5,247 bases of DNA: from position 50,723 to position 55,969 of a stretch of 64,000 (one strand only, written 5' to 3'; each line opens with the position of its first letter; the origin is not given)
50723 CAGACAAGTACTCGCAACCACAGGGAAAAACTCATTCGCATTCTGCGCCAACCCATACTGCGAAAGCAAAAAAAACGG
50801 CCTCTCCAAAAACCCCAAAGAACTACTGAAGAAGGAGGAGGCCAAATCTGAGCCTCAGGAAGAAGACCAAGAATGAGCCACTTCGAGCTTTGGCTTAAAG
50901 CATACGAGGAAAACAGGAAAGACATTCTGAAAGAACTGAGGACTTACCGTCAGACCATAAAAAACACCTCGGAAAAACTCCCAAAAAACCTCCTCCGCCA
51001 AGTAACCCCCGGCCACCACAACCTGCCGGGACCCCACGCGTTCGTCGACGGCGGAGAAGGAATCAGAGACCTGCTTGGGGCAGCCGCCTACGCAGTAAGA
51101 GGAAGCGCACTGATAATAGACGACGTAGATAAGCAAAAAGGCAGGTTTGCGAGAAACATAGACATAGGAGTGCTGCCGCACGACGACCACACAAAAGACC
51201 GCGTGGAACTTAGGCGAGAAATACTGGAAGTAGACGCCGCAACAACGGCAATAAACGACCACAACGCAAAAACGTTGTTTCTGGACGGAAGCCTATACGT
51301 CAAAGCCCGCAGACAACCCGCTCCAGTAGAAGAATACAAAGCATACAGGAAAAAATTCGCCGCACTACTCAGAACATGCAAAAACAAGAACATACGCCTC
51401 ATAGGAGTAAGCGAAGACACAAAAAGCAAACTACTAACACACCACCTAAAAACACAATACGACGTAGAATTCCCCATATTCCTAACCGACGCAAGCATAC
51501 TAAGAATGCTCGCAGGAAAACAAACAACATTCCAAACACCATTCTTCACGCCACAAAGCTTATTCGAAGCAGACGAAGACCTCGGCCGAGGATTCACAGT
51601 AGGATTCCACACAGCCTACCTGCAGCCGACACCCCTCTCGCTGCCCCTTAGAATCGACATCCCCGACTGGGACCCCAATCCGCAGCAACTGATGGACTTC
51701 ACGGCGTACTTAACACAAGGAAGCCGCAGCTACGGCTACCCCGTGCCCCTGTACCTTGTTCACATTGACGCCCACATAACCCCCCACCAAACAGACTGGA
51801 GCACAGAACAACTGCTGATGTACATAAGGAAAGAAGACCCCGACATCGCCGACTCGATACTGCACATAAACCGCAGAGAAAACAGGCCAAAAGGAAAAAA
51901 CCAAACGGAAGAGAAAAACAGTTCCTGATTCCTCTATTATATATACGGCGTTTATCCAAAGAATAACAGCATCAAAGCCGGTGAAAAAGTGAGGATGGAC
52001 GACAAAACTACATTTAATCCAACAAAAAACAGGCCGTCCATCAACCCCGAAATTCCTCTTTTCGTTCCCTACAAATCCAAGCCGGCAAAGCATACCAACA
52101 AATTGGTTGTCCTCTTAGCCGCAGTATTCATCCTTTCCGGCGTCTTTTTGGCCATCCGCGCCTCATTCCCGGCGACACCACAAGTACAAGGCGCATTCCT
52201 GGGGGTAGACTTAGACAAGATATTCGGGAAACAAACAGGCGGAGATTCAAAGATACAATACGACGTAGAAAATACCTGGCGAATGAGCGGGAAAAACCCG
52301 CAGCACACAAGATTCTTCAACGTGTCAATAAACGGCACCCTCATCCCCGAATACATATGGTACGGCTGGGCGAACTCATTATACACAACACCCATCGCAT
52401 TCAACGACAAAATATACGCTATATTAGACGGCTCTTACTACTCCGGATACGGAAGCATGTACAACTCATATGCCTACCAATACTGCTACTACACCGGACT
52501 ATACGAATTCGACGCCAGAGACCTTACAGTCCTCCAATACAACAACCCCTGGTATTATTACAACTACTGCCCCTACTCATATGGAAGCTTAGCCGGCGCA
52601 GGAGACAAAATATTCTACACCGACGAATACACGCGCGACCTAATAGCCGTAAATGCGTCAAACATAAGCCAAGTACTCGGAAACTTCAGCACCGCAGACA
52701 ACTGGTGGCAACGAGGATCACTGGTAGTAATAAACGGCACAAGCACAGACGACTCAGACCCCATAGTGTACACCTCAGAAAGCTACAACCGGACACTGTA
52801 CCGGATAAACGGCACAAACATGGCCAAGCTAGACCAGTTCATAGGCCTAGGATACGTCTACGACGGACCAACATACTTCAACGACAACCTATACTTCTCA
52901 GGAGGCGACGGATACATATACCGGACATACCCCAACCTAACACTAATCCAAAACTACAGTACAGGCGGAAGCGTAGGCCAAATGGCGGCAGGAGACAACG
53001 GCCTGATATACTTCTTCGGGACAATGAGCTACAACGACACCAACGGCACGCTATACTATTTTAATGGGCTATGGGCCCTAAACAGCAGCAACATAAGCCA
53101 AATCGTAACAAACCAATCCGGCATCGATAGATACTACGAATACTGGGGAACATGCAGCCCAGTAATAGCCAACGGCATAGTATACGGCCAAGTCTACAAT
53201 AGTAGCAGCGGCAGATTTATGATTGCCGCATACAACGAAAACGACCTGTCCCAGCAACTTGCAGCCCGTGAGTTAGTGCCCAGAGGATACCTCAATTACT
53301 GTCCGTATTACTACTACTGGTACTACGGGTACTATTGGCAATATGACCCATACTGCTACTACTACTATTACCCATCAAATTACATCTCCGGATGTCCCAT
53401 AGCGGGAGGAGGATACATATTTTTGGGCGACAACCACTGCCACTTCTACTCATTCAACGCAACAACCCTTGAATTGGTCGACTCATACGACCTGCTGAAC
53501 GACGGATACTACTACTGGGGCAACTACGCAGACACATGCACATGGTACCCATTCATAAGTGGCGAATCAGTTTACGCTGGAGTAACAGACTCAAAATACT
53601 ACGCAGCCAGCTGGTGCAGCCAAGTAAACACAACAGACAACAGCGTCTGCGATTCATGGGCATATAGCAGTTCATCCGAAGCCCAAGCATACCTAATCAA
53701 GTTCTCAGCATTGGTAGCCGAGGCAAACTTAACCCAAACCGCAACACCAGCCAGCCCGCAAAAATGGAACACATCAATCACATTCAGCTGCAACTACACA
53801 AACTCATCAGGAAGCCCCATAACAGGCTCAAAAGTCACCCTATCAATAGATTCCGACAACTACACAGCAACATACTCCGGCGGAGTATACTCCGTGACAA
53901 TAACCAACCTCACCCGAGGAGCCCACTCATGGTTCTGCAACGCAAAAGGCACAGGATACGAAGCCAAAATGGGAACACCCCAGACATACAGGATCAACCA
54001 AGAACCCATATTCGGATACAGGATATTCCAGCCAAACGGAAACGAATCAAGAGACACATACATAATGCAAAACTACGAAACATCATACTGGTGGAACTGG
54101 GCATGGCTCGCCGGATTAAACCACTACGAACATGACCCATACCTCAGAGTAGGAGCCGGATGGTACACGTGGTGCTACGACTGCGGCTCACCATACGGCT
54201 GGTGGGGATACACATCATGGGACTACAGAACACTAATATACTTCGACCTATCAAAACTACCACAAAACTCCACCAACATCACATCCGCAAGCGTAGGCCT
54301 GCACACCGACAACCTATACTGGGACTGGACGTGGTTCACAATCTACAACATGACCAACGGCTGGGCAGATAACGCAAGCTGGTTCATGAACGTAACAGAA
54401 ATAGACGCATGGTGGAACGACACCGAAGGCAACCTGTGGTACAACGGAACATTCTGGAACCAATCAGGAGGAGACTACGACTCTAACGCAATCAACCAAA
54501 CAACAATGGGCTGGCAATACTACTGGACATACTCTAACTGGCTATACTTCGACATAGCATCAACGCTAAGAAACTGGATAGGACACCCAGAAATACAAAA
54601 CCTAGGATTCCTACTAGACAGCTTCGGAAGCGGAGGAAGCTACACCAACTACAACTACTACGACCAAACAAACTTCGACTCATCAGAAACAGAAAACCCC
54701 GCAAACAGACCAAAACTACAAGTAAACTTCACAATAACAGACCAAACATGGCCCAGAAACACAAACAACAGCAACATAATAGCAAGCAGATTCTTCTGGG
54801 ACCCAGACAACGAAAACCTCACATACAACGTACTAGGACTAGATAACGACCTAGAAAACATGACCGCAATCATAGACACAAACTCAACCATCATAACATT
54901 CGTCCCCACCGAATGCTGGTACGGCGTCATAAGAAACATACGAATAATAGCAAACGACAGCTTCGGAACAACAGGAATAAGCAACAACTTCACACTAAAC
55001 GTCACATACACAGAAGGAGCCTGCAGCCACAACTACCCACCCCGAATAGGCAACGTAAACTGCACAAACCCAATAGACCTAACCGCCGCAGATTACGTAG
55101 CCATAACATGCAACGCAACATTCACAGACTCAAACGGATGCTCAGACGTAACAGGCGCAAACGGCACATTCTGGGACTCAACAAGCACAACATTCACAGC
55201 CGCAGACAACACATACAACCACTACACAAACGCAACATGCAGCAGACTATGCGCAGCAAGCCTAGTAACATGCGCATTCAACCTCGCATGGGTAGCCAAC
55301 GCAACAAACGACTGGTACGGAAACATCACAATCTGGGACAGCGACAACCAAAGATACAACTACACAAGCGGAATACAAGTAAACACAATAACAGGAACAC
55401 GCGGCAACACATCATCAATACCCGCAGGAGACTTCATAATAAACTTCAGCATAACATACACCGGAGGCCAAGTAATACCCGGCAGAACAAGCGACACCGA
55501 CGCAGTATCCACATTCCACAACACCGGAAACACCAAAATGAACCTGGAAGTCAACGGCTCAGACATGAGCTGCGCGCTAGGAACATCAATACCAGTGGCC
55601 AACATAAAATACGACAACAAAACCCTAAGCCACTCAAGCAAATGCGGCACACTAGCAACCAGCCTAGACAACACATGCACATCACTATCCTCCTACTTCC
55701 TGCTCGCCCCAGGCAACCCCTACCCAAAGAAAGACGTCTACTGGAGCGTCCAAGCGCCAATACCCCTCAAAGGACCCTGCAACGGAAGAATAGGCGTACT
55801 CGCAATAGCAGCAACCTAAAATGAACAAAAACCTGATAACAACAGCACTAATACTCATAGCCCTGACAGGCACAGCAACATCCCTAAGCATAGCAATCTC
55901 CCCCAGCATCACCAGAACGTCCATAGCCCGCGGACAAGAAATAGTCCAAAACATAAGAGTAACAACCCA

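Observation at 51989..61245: Operon-like locus: giant adhesin with fused family-S module, three anchored family-M proteins, then a KaiC-like ATPase trio; a candidate novel surface-structure system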

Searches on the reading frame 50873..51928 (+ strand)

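Call 6: search_protein_families(library=pfam, proteins=[window:50873-51928:+], max_evalue=0.05)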
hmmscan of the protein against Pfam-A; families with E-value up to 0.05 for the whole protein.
window:50873-51928:+ (351 aa): 1 family
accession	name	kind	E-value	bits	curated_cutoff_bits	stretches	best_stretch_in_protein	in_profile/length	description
PF09376.16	NurA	-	2.7e-16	60.3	21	1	56-300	4-252/254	NurA domain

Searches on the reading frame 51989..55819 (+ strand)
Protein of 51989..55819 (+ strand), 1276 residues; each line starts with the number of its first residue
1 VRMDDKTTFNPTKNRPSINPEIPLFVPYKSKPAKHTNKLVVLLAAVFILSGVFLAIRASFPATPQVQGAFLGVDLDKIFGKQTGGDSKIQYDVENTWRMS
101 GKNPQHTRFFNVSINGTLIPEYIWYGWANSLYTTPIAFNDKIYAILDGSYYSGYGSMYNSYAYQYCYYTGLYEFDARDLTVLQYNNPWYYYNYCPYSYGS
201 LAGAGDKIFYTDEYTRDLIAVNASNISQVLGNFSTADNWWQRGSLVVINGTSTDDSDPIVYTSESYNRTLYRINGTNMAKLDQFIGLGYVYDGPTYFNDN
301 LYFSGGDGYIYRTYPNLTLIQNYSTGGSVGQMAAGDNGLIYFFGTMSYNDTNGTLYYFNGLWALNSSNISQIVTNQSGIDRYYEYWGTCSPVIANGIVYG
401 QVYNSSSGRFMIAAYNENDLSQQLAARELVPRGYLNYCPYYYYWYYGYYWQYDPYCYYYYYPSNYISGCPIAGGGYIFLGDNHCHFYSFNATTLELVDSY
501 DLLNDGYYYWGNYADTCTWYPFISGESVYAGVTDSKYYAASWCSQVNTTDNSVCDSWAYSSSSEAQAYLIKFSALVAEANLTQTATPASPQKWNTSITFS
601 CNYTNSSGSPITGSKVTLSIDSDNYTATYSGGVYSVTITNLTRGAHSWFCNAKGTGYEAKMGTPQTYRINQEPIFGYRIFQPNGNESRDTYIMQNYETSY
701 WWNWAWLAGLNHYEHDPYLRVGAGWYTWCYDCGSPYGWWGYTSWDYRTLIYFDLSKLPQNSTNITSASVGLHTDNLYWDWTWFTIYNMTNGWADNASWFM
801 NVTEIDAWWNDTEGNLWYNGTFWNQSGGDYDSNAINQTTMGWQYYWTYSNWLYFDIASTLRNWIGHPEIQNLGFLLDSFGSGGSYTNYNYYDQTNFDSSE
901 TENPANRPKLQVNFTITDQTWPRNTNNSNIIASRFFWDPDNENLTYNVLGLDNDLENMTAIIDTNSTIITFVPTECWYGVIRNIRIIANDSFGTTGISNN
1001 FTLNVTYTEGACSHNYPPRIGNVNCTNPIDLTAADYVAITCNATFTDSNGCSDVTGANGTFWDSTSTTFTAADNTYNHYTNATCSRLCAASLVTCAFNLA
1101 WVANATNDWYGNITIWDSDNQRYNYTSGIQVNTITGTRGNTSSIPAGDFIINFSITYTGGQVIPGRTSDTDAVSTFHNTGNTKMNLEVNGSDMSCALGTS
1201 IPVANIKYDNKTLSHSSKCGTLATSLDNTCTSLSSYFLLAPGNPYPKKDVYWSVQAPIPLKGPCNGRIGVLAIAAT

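Call 4: search_protein_families(library=pfam, proteins=[window:51989-55819:+], max_evalue=0.1)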
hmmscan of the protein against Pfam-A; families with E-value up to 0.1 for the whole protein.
window:51989-55819:+ (1276 aa): 1 family
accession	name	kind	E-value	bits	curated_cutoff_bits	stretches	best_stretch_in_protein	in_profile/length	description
PF16640.11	Big_3_5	-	0.0084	17.1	35.5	1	586-648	4-65/88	Bacterial Ig-like domain (group 3)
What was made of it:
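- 51989..55819 (+): Giant secreted or anchored glycoprotein (1276 aa): N-terminal hydrophobic segment (aa 38-56), beta-propeller-like region, Ig-like region, and a C-terminal S module. Weak Big_3_5 match (call 4).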

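Call 7: search_protein_families(library=ncbifam, proteins=[window:51989-55819:+], max_evalue=0.05)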
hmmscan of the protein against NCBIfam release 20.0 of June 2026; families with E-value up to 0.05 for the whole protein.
window:51989-55819:+ (1276 aa): 0 families

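Call 35: search_solved_structures(query=window:51989-55819:+, max_evalue=1)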
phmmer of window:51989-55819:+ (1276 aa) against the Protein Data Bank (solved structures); distinct sequences matched with E-value up to 1: 7.
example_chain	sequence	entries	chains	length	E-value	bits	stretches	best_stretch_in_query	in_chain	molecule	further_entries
8pra_A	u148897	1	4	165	8e-06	27.2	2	267-343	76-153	Cell surface protein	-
8prs_A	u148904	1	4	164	2e-05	25.8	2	268-344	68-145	nvBagel4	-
8prl_A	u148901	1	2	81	0.0021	19.1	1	269-342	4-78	Cell surface protein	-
8pr9_A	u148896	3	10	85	0.011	16.8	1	285-343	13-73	Cell surface protein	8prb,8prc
8prd_A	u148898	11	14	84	0.018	16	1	288-345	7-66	Cell surface protein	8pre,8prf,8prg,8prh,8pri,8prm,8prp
8pro_A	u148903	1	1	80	0.026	15.5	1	288-345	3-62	Cell surface protein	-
3win_D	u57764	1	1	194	0.083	13.9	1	284-351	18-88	HA3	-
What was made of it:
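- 51989..55819 (+): Propeller-blade match 8pra, E=8e-6 (call 35).
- Checked: 'Beta-propeller' rests only on a match of aa 267-345 to propeller-blade proteins (8pra, E=8e-6, call 35).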

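Call 79: search_protein_families(library=padloc, proteins=[window:51989-55819:+], max_evalue=0.001)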
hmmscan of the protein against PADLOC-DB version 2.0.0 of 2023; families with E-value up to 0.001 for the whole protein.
window:51989-55819:+ (1276 aa): 0 families
